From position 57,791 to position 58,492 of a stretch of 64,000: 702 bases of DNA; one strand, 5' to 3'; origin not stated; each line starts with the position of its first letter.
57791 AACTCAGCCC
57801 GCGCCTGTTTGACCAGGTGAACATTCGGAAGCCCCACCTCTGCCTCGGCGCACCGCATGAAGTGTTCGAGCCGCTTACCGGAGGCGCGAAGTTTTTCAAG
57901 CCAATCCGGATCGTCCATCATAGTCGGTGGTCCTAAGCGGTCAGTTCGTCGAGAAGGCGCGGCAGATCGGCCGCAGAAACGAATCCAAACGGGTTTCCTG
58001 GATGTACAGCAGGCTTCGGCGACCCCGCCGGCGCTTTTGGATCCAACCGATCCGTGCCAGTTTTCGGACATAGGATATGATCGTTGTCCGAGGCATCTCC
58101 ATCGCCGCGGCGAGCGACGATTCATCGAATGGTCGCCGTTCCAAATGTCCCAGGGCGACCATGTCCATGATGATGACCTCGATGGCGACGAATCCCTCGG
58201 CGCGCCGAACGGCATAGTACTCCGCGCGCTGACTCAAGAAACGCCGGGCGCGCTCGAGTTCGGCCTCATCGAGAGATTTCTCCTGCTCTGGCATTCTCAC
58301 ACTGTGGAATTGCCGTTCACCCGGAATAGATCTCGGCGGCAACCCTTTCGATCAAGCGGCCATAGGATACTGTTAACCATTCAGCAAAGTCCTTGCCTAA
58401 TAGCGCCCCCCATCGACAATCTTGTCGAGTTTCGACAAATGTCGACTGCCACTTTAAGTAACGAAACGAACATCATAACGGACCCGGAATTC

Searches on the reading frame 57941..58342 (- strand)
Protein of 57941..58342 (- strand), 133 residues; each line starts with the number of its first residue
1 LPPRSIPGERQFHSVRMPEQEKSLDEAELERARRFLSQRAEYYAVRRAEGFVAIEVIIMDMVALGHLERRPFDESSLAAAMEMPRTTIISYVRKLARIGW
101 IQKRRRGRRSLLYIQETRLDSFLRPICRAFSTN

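Call 6: search_protein_families(library=pfam, proteins=[window:57941-58342:-], max_evalue=0.01)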
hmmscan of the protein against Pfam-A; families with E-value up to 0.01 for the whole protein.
window:57941-58342:- (133 aa): 3 families
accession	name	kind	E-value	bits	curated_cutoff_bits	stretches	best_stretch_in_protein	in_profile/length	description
PF25213.1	HVO_A0261_N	-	0.00062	20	35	1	64-106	17-59/86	HVO_A0261 N-terminal domain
PF01978.25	TrmB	-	0.0034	17.6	25.6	1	67-107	18-58/68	Sugar-specific transcriptional regulator TrmB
PF13463.12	HTH_27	-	0.0049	17.5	22.2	0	56-113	6-62/68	Winged helix DNA-binding domain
